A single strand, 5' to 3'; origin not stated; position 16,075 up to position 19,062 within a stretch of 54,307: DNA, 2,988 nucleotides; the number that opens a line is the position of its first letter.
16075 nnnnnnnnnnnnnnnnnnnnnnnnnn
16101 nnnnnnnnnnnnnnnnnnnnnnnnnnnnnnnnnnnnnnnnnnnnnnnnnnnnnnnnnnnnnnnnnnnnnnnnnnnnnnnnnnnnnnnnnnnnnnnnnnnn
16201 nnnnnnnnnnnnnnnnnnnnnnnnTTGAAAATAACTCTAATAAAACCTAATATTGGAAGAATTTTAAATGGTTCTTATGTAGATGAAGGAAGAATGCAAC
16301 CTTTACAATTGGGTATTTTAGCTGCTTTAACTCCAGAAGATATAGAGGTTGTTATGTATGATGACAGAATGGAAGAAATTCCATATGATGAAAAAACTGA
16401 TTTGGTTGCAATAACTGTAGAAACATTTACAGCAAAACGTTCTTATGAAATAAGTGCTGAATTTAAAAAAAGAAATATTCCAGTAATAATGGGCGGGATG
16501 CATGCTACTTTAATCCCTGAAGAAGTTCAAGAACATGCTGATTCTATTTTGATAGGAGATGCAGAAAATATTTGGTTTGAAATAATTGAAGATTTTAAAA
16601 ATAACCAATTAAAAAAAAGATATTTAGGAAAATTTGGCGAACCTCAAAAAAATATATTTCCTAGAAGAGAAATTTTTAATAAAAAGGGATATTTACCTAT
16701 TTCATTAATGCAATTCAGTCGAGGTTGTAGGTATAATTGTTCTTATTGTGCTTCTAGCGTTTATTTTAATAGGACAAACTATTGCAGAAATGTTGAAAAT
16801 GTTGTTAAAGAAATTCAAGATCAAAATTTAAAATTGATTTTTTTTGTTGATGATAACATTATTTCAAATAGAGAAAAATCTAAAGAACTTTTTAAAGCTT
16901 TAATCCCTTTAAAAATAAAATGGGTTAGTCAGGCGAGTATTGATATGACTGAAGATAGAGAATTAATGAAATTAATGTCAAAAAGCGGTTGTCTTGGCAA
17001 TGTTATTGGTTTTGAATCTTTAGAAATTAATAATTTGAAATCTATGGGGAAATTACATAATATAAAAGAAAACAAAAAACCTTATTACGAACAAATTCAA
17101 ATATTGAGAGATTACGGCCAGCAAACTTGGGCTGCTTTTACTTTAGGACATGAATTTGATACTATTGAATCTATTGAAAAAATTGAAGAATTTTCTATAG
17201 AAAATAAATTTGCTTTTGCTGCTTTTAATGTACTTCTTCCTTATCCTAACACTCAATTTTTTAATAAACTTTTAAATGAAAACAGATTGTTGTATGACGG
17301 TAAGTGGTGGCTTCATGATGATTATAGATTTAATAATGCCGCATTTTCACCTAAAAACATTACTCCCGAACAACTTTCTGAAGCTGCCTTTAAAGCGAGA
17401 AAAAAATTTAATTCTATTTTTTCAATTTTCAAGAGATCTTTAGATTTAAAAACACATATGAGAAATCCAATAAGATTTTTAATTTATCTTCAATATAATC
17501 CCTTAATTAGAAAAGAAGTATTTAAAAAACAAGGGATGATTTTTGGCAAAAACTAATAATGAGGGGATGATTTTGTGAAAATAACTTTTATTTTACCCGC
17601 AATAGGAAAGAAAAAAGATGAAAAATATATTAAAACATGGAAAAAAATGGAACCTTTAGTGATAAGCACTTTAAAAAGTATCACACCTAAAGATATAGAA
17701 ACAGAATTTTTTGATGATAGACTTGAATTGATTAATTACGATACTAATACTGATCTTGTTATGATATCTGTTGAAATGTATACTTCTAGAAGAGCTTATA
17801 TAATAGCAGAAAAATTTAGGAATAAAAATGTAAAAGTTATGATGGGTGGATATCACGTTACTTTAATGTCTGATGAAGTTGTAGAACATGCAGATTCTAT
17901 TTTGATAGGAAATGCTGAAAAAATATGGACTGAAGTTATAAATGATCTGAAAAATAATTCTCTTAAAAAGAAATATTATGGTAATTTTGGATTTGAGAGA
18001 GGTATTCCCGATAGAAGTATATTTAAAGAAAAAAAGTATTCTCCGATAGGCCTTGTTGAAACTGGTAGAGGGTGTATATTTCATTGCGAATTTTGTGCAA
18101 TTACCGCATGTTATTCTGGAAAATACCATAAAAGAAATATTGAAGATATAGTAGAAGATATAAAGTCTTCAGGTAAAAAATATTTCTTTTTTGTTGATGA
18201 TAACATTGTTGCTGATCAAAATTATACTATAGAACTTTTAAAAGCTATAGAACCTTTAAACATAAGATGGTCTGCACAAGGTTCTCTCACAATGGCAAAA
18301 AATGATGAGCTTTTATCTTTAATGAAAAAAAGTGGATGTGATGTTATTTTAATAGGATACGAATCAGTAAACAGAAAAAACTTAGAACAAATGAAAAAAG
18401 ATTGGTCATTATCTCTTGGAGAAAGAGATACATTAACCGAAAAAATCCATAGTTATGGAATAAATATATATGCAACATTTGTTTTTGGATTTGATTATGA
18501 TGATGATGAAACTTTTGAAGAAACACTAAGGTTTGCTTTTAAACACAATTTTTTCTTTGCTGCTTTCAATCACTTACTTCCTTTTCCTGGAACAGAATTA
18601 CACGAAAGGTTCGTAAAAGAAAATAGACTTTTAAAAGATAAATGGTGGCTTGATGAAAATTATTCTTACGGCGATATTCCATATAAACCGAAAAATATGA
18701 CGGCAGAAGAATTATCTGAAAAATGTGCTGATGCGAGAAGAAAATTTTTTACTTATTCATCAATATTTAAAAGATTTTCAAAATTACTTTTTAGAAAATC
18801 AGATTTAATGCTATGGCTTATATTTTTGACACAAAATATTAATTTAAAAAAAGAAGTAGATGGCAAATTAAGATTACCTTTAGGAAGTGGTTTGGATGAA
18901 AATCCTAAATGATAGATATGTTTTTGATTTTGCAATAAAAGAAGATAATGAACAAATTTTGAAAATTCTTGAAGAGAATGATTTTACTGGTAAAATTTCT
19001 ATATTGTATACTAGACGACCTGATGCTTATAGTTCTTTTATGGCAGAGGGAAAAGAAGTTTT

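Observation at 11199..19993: Orphan 8.8-kb operon: GH3-type adenylating enzyme plus four tandem B12-domain radical SAM paralogues, flanked by two unassignable proteins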

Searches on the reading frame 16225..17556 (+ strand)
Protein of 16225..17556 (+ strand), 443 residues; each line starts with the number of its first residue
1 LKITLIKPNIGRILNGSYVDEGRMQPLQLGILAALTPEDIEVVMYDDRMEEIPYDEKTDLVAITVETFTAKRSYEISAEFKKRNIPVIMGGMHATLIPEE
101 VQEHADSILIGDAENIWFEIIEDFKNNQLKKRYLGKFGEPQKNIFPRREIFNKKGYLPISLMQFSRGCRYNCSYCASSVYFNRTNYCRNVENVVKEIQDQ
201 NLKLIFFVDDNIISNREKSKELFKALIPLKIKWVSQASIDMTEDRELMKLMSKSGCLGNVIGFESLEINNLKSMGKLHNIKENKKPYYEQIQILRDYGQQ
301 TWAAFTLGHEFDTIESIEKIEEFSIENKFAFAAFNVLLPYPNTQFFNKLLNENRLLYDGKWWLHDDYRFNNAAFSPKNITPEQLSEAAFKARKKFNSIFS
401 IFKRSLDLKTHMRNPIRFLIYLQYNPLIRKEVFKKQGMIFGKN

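Call 3: search_protein_families(library=pfam, proteins=[window:16225-17556:+], max_evalue=0.01)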
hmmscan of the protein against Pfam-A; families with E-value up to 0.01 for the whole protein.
window:16225-17556:+ (443 aa): 4 families
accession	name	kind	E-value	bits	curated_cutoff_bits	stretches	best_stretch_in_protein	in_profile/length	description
PF04055.27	Radical_SAM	-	1.6e-11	45.1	29.5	1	163-323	2-165/166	Radical SAM superfamily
PF02310.24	B12-binding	-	1.3e-07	31.9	32.1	1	24-115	12-115/121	B12 binding domain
PF19864.5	Radical_SAM_N2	-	1.5e-05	24.9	29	1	77-130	78-131/151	Radical SAM proteins, N-terminal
PF17024.10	DMAP1_like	-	0.0054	17.3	30.8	0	168-222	51-103/113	Putative DMAP1-like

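Call 4: search_protein_families(library=ncbifam, proteins=[window:16225-17556:+], max_evalue=0.01)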
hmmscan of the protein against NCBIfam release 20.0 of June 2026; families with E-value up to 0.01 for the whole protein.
window:16225-17556:+ (443 aa): 22 families
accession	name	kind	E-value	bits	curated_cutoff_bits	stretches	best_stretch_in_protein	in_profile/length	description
TIGR02026.1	BchE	equivalog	9.9e-23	80.7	481.35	1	159-396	194-428/497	magnesium-protoporphyrin IX monomethyl ester anaerobic oxidative cyclase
TIGR04479.1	bcpD_PhpK_rSAM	subfamily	1.9e-21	76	600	1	149-401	231-483/504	PhpK family radical SAM P-methyltransferase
TIGR03471.1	HpnJ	equivalog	3.7e-18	65.7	577.6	1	163-381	201-418/472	hopanoid biosynthesis associated radical SAM protein HpnJ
TIGR04013.1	B12_SAM_MJ_1487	hypoth_equivalog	2.1e-17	63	251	1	40-207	26-202/382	TIGR04013 family B12-binding domain/radical SAM domain-containing protein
NF038361.1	rSAM_Sden_1168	equivalog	2.7e-17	62.5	575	1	163-363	286-487/560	Sden_1168 family B12-binding radical SAM P-methyltransferase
TIGR04072.2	rSAM_ladder_B12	equivalog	5.2e-16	58.3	360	1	72-282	85-308/443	lipid biosynthesis B12-binding/radical SAM protein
NF050148.1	rSAM_ApyD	equivalog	1.5e-13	50.1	750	1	164-360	204-402/645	RiPP biosynthesis radical SAM protein ApyD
TIGR04367.1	HpnR_B12_rSAM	equivalog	4.8e-11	41.9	650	1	156-347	183-371/490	hopanoid C-3 methylase HpnR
NF033070.1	rSAM_AprD4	equivalog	5e-10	38.8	500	1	89-347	123-388/456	AprD4 family radical SAM diol-dehydratase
TIGR04295.1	B12_rSAM_oligo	hypoth_equivalog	8.4e-10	37.9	400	1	150-274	191-312/422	TIGR04295 family B12-binding domain-containing radical SAM protein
NF040542.1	rSAM_RCCLKC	equivalog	6.7e-08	32.1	450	1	21-129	8-124/423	arsinothricin biosynthesis radical SAM protein ArsL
NF045585.1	rSAM_slr0320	equivalog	9.2e-06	24.4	775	1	162-280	238-364/511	photosystem II high light acclimation radical SAM protein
TIGR04385.1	B12_rSAM_cofa1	equivalog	1.1e-05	24.8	450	1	155-276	191-317/438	B12 lower ligand biosynthesis radical SAM protein BzaD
TIGR04014.1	B12_SAM_MJ_0865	equivalog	8.5e-05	21.5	360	1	165-199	166-200/434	methyl-coenzyme M reductase glutamine C-methyltransferase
TIGR04190.1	B12_SAM_Ta0216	equivalog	9.2e-05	21.2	500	1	158-232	218-301/554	TIGR04190 family B12-binding domain/radical SAM domain protein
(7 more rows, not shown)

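Call 61: search_protein_families(library=padloc, proteins=[window:16225-17556:+], max_evalue=0.001)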
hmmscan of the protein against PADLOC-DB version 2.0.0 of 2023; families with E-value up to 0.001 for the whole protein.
window:16225-17556:+ (443 aa): 0 families

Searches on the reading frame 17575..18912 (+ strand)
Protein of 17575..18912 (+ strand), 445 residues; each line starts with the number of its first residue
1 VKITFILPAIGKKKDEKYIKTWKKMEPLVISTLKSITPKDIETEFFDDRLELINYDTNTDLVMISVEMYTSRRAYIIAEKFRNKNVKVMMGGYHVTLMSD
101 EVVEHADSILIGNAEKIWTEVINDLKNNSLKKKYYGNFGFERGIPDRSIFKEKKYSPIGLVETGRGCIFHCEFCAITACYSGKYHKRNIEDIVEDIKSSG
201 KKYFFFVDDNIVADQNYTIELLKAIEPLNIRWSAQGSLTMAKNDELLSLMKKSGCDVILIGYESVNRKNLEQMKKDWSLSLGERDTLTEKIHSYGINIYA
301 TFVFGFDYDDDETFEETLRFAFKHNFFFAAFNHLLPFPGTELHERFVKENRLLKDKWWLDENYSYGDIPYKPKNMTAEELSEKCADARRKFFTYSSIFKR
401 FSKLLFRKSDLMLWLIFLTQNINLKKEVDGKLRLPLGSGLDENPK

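Call 3: search_protein_families(library=pfam, proteins=[window:17575-18912:+], max_evalue=0.01)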
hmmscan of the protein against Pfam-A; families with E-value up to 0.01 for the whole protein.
window:17575-18912:+ (445 aa): 2 families
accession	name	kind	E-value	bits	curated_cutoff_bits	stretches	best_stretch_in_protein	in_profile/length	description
PF04055.27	Radical_SAM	-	4.3e-16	60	29.5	1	162-321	2-166/166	Radical SAM superfamily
PF02310.24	B12-binding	-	3e-06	27.5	32.1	1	55-119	48-118/121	B12 binding domain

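Call 4: search_protein_families(library=ncbifam, proteins=[window:17575-18912:+], max_evalue=0.01)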
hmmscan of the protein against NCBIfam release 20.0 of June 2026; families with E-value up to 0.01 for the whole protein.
window:17575-18912:+ (445 aa): 23 families
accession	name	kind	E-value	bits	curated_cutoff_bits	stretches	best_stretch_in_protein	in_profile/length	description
TIGR03471.1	HpnJ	equivalog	5.2e-30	104.7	577.6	1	161-405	200-447/472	hopanoid biosynthesis associated radical SAM protein HpnJ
TIGR02026.1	BchE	equivalog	4.4e-24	85.2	481.35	1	148-409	178-441/497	magnesium-protoporphyrin IX monomethyl ester anaerobic oxidative cyclase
TIGR04072.2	rSAM_ladder_B12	equivalog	5.4e-24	84.6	360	1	58-399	71-423/443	lipid biosynthesis B12-binding/radical SAM protein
TIGR04479.1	bcpD_PhpK_rSAM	subfamily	9.2e-20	70.5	600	1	146-321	229-406/504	PhpK family radical SAM P-methyltransferase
TIGR04013.1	B12_SAM_MJ_1487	hypoth_equivalog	8.3e-19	67.7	251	1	42-201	27-194/382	TIGR04013 family B12-binding domain/radical SAM domain-containing protein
NF038361.1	rSAM_Sden_1168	equivalog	4.8e-17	61.7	575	1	162-349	286-476/560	Sden_1168 family B12-binding radical SAM P-methyltransferase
NF040542.1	rSAM_RCCLKC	equivalog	5.9e-16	58.6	450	2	158-304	180-330/423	arsinothricin biosynthesis radical SAM protein ArsL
TIGR04367.1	HpnR_B12_rSAM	equivalog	1.6e-15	56.6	650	1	145-345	167-372/490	hopanoid C-3 methylase HpnR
NF050148.1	rSAM_ApyD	equivalog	6.1e-15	54.6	750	1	161-345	202-392/645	RiPP biosynthesis radical SAM protein ApyD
TIGR04295.1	B12_rSAM_oligo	hypoth_equivalog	3.7e-12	45.7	400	1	146-282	188-321/422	TIGR04295 family B12-binding domain-containing radical SAM protein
NF040546.1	rSAM_CUAEP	equivalog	1.3e-11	43.9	500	1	152-304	165-321/468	CUAEP/CCAEP-tail radical SAM (seleno)protein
TIGR04014.1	B12_SAM_MJ_0865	equivalog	1.6e-11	43.7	360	1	161-350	163-362/434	methyl-coenzyme M reductase glutamine C-methyltransferase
TIGR00089.1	TIGR00089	subfamily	6.2e-09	35.1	251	1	80-328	63-322/429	MiaB/RimO family radical SAM methylthiotransferase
TIGR01578.1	MiaB-like-B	hypoth_equivalog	2.6e-08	33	314.7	1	60-199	38-174/421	tRNA (N(6)-L-threonylcarbamoyladenosine(37)-C(2))-methylthiotransferase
NF033712.0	B12_rSAM_KedN5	subfamily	3.8e-07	28.7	700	1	55-132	59-141/624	KedN5 family methylcobalamin-dependent radical SAM C-methyltransferase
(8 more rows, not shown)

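Call 32: search_solved_structures(query=window:17575-18912:+, max_evalue=0.001)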
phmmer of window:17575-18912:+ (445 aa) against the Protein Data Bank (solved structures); distinct sequences matched with E-value up to 0.001: 1.
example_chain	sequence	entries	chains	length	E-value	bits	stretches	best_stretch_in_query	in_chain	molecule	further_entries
9ccb_A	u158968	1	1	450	4.3e-08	35.9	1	159-345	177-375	Radical SAM core domain-containing protein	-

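Call 61: search_protein_families(library=padloc, proteins=[window:17575-18912:+], max_evalue=0.001)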
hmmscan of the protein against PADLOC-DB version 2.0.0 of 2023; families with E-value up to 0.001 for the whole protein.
window:17575-18912:+ (445 aa): 1 family
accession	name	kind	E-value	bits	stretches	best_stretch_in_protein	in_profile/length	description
PDLC04689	PDC-M51A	-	1.2e-06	25.7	1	55-344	67-372/420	-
